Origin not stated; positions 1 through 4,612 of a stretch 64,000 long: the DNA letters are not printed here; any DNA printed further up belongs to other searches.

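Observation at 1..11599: Giant (>3860 aa, truncated by window) secreted YD/RHS-type repeat protein invisible to the ORF track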

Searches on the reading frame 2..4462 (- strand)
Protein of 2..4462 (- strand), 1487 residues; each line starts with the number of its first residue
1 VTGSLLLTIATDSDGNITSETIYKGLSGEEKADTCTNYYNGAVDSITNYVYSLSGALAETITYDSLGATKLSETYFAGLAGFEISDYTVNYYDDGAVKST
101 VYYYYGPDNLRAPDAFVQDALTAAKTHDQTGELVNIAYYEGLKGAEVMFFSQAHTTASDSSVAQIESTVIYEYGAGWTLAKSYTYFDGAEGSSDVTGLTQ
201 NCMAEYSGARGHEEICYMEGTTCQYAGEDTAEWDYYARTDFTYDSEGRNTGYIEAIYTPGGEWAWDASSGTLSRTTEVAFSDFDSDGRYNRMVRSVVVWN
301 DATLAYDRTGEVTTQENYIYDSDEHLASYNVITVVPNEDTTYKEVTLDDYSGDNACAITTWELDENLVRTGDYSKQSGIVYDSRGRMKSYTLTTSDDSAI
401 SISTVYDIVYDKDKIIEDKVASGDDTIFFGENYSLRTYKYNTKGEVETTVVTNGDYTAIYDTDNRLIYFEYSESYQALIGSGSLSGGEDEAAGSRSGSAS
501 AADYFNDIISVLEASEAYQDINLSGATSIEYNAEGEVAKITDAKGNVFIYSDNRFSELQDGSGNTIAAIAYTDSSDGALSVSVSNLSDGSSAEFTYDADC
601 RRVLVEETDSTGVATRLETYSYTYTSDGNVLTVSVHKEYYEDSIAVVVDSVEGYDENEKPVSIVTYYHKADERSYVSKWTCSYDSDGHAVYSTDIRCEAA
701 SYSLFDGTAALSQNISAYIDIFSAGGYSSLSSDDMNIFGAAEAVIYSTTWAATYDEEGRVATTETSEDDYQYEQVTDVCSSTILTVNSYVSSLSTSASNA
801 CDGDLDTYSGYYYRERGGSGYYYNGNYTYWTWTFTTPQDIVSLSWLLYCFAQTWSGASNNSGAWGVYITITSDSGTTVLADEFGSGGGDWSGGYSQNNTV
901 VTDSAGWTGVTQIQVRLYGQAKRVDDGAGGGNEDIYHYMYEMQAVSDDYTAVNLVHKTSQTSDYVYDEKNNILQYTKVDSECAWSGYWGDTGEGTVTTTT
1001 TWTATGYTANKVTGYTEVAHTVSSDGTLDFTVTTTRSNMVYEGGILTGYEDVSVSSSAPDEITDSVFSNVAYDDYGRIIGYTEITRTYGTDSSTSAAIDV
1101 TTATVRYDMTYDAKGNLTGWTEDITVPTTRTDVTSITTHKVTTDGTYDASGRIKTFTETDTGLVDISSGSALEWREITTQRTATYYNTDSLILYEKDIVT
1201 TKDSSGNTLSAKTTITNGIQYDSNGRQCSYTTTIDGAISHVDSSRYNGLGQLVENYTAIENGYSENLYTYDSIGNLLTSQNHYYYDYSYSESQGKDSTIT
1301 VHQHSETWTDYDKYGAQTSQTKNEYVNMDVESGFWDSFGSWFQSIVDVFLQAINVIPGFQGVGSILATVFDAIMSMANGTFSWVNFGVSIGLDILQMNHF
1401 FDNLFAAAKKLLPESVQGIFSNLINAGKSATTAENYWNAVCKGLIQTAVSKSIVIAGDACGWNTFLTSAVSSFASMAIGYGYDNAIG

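Call 16: find_homologous_proteins(query=window:2-4462:-)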
Query window:2-4462:-: 8000 candidates shared short words with the query, none scored E <= 0.001.

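Call 26: search_solved_structures(query=window:2-4462:-, max_evalue=1)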
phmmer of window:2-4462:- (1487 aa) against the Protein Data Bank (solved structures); distinct sequences matched with E-value up to 1: 0.

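Call 42: search_protein_representatives(protein=window:2-3601:-)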
Query: 1200 residues. Proteins with E-value up to 0.001 (for the whole library): 32; up to 1e-10: 22; up to 1e-30: 12. The best 32 are listed.
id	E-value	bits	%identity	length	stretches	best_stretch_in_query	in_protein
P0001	0.0e+00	2635.7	100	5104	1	1-1200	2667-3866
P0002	2.7e-191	655.1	36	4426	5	1-849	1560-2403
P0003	1.3e-175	603.1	36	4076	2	1-847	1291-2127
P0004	6.2e-154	531.3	35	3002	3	1-847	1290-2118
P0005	3.2e-145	502.5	38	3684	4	1-393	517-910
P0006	2.9e-125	436.4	34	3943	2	1-843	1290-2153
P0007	1.8e-109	384.0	43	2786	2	288-666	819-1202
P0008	3.4e-71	257.3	35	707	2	853-1200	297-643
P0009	6.6e-49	183.5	33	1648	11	709-838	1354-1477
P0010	1.8e-47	178.8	53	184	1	501-661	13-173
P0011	3.3e-38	148.1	31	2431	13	711-947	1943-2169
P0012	7.9e-36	140.2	29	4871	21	723-837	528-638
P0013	1.4e-28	116.1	32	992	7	723-917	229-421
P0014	4.5e-25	104.6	31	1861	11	708-851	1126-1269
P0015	2.9e-22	95.3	32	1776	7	668-842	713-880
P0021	8.0e-15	70.6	39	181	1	506-658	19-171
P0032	8.1e-04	34.2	30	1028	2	717-864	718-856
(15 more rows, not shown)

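Call 44: find_encoding_contigs(protein=P0001, flank=10000, max_places=4)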
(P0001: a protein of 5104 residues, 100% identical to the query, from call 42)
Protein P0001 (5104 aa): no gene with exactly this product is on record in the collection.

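Call 46: search_protein_families(library=pfam, proteins=[P0008, P0010, P0021, P0007, P0004], max_evalue=0.1)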
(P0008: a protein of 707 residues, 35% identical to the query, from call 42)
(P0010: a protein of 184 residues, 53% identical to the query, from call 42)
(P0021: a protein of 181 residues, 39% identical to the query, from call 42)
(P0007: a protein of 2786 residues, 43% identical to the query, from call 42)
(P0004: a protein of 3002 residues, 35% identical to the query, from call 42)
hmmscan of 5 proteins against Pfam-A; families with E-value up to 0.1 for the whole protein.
P0008 (707 aa): 1 family
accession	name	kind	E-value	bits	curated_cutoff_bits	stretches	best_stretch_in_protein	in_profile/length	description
PF05593.20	RHS_repeat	-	0.042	14.7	22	0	304-319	1-15/38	RHS Repeat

P0010 (184 aa): 0 families

P0021 (181 aa): 0 families

P0007 (2786 aa): 7 families
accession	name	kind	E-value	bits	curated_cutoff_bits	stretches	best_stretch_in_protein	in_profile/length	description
PF03412.21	Peptidase_C39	-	2.7e-06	27.7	22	1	1756-1843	45-126/133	Peptidase C39 family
PF05593.20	RHS_repeat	-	0.00012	22.8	22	0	44-69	4-29/38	RHS Repeat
PF06259.18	Abhydrolase_8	-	0.00016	21.8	20.5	1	2640-2731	79-171/178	Alpha/beta hydrolase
PF05057.20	DUF676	-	0.0017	18.3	20.3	1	2638-2706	45-124/217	Putative serine esterase (DUF676)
PF00561.26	Abhydrolase_1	-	0.0023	18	25.8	1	2618-2679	16-79/245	alpha/beta hydrolase fold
PF24322.2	Tle3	-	0.0029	17.6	27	1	2651-2714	164-228/321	T6SS Tle3 phospholipase effector domain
PF05130.17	FlgN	-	0.097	13.5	30.5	0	1466-1547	17-101/147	FlgN protein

P0004 (3002 aa): 0 families

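Call 48: search_protein_families(library=pfam, proteins=[P0002, P0003], max_evalue=0.1)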
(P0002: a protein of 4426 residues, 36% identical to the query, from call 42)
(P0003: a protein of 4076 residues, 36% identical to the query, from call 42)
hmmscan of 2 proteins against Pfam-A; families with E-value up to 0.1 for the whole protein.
P0002 (4426 aa): 0 families

P0003 (4076 aa): 1 family
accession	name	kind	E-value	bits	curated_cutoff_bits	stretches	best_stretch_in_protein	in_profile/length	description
PF19653.4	DUF6156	-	0.032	14.8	27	0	1023-1052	55-84/96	Family of unknown function (DUF6156)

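Call 50: search_protein_families(library=pfam, alignment_id=A3, max_evalue=0.01)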
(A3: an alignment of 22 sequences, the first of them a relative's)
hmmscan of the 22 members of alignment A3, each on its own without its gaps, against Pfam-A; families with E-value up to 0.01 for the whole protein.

A. member 1, P0009 (1648 aa): 1 family
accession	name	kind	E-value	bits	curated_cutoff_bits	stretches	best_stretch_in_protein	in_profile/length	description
PF19472.4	DUF6009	-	2.7e-06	27.9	28.6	0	1506-1578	21-88/127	Family of unknown function (DUF6009)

B. families by the number of members that match (of 22 scanned): 4 families
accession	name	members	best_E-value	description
PF19472.4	DUF6009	1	2.7e-06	Family of unknown function (DUF6009)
PF21456.2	Gp7_6th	1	0.0001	Baseplate wedge protein gp7, domain VI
PF13101.12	DUF3945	1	0.0054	Protein of unknown function (DUF3945)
PF17911.6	Ski2_N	1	0.0073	Ski2 N-terminal region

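Call 60: list_cluster_members(proteins=[P0001, P0002, P0003, P0004, P0005, P0006, P0007, P0008])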
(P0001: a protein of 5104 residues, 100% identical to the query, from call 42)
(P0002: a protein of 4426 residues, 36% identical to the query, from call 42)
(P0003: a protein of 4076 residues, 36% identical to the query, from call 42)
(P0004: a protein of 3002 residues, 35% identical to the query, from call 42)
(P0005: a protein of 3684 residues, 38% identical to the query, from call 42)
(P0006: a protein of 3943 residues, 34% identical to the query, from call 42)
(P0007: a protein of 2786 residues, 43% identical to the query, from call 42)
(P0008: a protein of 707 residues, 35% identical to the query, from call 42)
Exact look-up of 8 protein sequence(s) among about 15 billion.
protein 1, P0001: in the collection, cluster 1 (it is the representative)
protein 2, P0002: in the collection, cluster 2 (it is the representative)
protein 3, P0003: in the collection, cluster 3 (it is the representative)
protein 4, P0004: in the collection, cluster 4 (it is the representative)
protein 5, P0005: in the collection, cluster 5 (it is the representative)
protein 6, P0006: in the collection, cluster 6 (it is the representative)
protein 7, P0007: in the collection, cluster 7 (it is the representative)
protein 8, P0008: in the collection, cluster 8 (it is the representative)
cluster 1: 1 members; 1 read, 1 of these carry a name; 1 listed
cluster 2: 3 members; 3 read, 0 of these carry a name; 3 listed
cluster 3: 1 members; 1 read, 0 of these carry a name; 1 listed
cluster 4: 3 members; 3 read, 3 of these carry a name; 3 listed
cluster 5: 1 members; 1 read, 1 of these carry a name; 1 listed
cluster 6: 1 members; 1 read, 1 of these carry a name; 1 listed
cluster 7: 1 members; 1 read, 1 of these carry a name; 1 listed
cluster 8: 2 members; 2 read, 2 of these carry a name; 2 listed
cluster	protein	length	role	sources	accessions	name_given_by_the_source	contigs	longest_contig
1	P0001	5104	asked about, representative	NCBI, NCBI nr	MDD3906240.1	MAG: hypothetical protein PHS46_06930, partial [Candidatus Omnitrophica bacterium] | hypothetical protein [Candidatus Omnitrophota bacterium]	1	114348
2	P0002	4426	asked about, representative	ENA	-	-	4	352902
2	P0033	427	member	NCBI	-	-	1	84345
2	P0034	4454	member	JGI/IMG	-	-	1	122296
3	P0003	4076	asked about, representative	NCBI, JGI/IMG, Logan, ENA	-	-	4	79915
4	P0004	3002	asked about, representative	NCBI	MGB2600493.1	MAG: hypothetical protein WBD12_00595, partial [Candidatus Omnitrophota bacterium]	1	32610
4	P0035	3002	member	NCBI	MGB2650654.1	MAG: hypothetical protein WBD00_00410, partial [Candidatus Omnitrophota bacterium]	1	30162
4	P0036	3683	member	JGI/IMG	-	hypothetical protein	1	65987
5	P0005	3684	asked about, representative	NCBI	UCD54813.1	MAG: hypothetical protein JSV93_04645, partial [Candidatus Omnitrophota bacterium]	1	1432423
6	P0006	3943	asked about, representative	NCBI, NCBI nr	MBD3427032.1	MAG: hypothetical protein GF409_07390, partial [Candidatus Omnitrophica bacterium] | hypothetical protein [Candidatus Omnitrophota bacterium]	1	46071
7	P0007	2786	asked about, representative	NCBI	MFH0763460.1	MAG: cysteine peptidase family C39 domain-containing protein [Candidatus Omnitrophota ...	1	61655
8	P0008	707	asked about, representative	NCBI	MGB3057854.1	MAG: hypothetical protein WBC16_06845, partial [Candidatus Omnitrophota bacterium]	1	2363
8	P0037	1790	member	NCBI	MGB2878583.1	MAG: hypothetical protein WBD24_00130, partial [Candidatus Omnitrophota bacterium]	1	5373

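Call 61: find_encoding_contigs(protein=P0002, flank=10000, max_places=3)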
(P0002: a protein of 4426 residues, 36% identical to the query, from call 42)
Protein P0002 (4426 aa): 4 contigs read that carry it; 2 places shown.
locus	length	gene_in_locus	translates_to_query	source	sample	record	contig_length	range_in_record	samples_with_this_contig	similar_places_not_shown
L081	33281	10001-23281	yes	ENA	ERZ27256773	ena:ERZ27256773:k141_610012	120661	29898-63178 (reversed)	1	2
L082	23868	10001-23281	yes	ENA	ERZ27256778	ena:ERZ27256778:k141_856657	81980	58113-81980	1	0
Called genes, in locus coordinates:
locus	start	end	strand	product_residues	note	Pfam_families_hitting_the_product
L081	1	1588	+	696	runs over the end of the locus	PF17191:RecG_wedge, PF00270:DEAD, PF04851:ResIII, PF00271:Helicase_C, PF22590:Cas3-like_C_2 (weak), PF19833:RecG_dom3_C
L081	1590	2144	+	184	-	PF03602:Cons_hypoth95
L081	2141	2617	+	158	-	PF01467:CTP_transf_like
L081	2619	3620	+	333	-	PF01515:PTA_PTB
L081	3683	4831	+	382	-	PF00871:Acetate_kinase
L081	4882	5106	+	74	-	PF01783:Ribosomal_L32p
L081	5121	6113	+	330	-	PF02504:FA_synthesis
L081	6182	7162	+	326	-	PF08392:FAE1_CUT1_RppA (weak), PF00108:Thiolase_N, PF08545:ACP_syn_III, PF08541:ACP_syn_III_C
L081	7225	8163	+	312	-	PF00698:Acyl_transf_1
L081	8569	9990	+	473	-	PF00795:CN_hydrolase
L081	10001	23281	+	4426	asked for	-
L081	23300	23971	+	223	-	PF13646:HEAT_2 (faint)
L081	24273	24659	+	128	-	PF00072:Response_reg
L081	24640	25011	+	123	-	-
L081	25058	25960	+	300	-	PF25786:HEAT_GCN1_C (faint), PF13646:HEAT_2, PF02985:HEAT (faint), PF13513:HEAT_EZ (faint), PF00514:Arm (faint), PF13646:HEAT_2, PF03130:HEAT_PBS (weak)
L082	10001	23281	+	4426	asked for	-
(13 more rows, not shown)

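Call 62: find_encoding_contigs(protein=P0003, flank=10000, max_places=3)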
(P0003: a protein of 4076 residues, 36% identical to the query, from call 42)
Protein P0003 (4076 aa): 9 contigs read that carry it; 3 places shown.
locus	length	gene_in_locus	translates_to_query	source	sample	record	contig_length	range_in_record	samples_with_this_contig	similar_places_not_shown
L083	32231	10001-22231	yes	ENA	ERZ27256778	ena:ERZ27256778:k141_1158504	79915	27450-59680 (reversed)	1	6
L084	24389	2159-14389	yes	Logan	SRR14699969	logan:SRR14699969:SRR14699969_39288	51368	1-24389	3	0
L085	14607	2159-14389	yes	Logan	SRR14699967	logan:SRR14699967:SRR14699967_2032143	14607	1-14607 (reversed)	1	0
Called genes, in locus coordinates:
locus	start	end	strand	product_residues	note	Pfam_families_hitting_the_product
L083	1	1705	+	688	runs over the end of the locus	PF17191:RecG_wedge, PF00270:DEAD, PF04851:ResIII, PF22590:Cas3-like_C_2 (faint), PF00271:Helicase_C, PF19833:RecG_dom3_C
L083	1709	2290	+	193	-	PF03602:Cons_hypoth95, PF05175:MTS (weak), PF09445:Methyltransf_15 (faint), PF13847:Methyltransf_31 (weak)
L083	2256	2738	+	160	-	PF01467:CTP_transf_like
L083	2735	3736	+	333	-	PF01515:PTA_PTB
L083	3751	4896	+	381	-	PF00871:Acetate_kinase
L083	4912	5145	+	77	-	PF01783:Ribosomal_L32p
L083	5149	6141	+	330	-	PF02504:FA_synthesis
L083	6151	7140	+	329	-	PF08392:FAE1_CUT1_RppA (weak), PF00108:Thiolase_N, PF08545:ACP_syn_III, PF08541:ACP_syn_III_C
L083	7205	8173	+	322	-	PF00698:Acyl_transf_1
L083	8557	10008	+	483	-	PF00795:CN_hydrolase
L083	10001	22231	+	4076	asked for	-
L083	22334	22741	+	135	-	-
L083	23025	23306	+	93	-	PF02604:PhdYeFM_antitox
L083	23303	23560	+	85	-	PF05016:ParE_toxin, PF15781:ParE-like_toxin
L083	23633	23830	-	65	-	PF00313:CSD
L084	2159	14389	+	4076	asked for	-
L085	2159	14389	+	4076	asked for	-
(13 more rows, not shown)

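Call 86: find_encoding_contigs(protein=P0036, flank=8000, max_places=2)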
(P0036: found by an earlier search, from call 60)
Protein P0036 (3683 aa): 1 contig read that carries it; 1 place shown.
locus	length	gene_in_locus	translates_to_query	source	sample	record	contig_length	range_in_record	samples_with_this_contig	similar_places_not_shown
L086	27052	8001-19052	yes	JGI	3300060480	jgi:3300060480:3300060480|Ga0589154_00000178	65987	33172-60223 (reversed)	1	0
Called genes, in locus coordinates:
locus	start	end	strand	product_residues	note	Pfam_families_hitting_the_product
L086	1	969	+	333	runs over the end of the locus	PF01515:PTA_PTB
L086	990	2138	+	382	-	PF00871:Acetate_kinase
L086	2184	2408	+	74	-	PF01783:Ribosomal_L32p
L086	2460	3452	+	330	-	PF02504:FA_synthesis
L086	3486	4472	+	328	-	PF00108:Thiolase_N (weak), PF08545:ACP_syn_III, PF08541:ACP_syn_III_C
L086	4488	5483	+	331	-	PF00698:Acyl_transf_1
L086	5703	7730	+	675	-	-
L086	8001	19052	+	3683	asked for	-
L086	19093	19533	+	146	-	-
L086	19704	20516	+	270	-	PF00561:Abhydrolase_1, PF12146:Hydrolase_4, PF12697:Abhydrolase_6, PF00326:Peptidase_S9 (faint)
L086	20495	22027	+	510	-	PF00370:FGGY_N, PF02782:FGGY_C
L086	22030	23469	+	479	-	PF01266:DAO, PF01494:FAD_binding_3 (faint), PF05834:Lycopene_cycl (faint), PF07992:Pyr_redox_2 (faint), PF13738:Pyr_redox_3 (faint), PF04324:Fer2_BFD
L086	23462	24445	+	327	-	PF00070:Pyr_redox (faint), PF00890:FAD_binding_2 (weak), PF01266:DAO (faint), PF01494:FAD_binding_3 (faint), PF07992:Pyr_redox_2, PF12831:FAD_oxidored, PF13450:NAD_binding_8 (weak), PF13738:Pyr_redox_3 (weak)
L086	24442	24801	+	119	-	PF07892:DUF1667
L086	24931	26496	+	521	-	-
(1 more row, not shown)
